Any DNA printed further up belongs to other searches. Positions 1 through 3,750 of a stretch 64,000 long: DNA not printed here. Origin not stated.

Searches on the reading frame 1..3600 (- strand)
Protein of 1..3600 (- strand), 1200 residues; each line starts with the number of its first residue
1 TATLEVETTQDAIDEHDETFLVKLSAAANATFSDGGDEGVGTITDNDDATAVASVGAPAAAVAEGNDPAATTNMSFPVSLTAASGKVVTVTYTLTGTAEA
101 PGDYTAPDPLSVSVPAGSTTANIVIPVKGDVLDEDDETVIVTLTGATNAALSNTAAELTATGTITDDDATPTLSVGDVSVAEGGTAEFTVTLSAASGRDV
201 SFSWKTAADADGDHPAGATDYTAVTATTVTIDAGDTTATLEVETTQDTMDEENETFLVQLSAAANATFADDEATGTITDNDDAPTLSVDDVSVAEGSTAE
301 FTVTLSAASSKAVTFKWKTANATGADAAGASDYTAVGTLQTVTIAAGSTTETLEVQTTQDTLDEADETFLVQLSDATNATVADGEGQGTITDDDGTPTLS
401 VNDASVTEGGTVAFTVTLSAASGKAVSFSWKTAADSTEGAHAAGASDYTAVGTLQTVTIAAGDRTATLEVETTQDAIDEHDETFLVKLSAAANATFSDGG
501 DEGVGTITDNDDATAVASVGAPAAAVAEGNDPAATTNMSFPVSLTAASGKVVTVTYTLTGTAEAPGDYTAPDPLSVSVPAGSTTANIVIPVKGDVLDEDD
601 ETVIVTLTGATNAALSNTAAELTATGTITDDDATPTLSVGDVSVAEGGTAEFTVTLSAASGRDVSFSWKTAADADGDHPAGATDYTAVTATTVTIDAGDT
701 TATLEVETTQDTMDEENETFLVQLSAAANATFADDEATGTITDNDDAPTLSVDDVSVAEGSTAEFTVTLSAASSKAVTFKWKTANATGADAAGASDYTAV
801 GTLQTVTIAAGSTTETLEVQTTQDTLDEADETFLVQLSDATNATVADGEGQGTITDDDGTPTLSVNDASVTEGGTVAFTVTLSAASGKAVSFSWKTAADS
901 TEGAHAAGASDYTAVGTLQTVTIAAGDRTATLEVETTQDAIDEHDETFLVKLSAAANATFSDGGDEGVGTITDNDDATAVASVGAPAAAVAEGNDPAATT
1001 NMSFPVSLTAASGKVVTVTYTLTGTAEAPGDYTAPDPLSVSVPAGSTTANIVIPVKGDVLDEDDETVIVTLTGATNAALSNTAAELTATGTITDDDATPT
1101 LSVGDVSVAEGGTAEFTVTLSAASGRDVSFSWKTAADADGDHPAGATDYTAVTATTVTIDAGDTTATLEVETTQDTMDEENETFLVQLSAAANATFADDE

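Call 107: search_protein_families(library=pfam, proteins=[window:1-3600:-], max_evalue=0.001)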
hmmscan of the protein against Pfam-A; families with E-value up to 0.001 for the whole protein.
window:1-3600:- (1200 aa): 6 families
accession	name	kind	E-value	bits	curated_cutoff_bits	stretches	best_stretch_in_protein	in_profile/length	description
PF03160.20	Calx-beta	-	9.2e-62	206.8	27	10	173-281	10-119/119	Calx-beta domain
PF20579.4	LapA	-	5.1e-24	85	27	0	71-166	2-98/99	LapA domain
PF08522.16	BT_3987-like_N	-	1.6e-09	39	25.9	0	167-260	10-111/120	BT_3987-like, N-terminal domain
PF13927.12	Ig_3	-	2.3e-07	31.6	30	0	289-335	9-55/78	Immunoglobulin domain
PF24256.1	DUF7457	-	0.00021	21.6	27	0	12-32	31-51/55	Family of unknown function (DUF7457)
PF24534.1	HMA_PCA1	-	0.00041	20.4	24.5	0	199-231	9-41/68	PCA1 HMA heavy metal-associated domain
